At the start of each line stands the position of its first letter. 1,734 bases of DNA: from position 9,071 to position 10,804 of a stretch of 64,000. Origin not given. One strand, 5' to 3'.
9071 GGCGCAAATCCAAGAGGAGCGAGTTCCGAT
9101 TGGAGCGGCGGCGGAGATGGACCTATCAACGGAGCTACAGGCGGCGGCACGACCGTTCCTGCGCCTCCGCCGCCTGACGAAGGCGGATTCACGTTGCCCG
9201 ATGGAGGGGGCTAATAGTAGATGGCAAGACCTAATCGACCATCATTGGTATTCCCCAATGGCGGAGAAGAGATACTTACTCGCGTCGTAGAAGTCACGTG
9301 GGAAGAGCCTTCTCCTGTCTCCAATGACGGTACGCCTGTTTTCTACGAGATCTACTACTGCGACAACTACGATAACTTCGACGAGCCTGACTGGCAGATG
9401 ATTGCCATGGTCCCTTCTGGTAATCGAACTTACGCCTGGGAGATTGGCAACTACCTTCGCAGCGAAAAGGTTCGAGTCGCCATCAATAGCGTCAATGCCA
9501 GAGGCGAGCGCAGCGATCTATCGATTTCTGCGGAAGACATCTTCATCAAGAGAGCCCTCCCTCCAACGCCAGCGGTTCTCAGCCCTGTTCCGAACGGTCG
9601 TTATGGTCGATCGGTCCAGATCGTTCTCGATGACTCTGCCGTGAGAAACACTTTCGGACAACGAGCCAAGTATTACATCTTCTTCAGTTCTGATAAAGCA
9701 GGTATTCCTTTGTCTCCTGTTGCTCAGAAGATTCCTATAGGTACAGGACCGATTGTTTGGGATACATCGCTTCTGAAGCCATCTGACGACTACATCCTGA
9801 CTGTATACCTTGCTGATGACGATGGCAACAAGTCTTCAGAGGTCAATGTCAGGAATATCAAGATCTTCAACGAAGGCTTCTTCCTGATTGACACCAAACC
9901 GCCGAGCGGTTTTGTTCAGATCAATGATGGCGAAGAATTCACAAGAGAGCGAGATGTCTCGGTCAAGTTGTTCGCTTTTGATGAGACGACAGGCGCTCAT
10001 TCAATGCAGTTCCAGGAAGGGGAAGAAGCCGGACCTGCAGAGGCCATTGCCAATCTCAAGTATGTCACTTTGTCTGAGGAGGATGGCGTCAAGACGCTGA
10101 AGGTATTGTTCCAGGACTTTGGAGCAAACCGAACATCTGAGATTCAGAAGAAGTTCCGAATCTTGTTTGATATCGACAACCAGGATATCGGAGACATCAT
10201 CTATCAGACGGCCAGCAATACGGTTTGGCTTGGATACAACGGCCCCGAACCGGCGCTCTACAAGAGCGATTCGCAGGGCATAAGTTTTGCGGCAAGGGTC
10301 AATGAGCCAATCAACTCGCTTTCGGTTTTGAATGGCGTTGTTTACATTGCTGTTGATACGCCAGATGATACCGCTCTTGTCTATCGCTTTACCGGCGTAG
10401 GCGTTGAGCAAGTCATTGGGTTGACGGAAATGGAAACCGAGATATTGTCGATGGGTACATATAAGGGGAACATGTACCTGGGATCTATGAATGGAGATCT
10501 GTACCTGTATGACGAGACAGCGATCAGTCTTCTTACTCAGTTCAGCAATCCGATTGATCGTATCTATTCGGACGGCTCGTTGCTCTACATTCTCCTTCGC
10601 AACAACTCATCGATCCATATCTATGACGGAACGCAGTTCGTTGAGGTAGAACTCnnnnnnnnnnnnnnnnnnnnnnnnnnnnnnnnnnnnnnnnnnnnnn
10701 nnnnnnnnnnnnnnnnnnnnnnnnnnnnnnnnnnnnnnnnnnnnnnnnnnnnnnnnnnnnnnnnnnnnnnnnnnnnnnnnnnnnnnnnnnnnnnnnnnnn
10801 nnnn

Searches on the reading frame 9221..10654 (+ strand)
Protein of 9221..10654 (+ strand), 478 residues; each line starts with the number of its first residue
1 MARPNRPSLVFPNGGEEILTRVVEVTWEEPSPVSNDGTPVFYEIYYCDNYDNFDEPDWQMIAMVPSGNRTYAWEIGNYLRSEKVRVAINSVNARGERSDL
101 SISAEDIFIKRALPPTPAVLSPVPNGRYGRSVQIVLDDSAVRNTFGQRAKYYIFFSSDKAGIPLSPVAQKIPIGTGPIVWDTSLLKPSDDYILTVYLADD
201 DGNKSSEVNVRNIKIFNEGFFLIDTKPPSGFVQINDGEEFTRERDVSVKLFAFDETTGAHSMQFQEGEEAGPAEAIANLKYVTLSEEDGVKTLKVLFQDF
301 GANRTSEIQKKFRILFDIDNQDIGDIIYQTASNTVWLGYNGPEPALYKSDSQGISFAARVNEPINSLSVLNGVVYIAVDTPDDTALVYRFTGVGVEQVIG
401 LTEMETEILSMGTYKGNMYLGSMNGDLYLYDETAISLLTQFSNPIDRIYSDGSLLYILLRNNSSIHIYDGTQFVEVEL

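Call 10: search_protein_families(library=phrogs, proteins=[window:9221-10654:+], max_evalue=0.001)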
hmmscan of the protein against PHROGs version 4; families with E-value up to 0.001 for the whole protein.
window:9221-10654:+ (478 aa): 1 family
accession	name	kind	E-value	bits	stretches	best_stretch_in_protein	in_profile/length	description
phrog_31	-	tail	0.00045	19.1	1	22-207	889-1054/1565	central tail fiber J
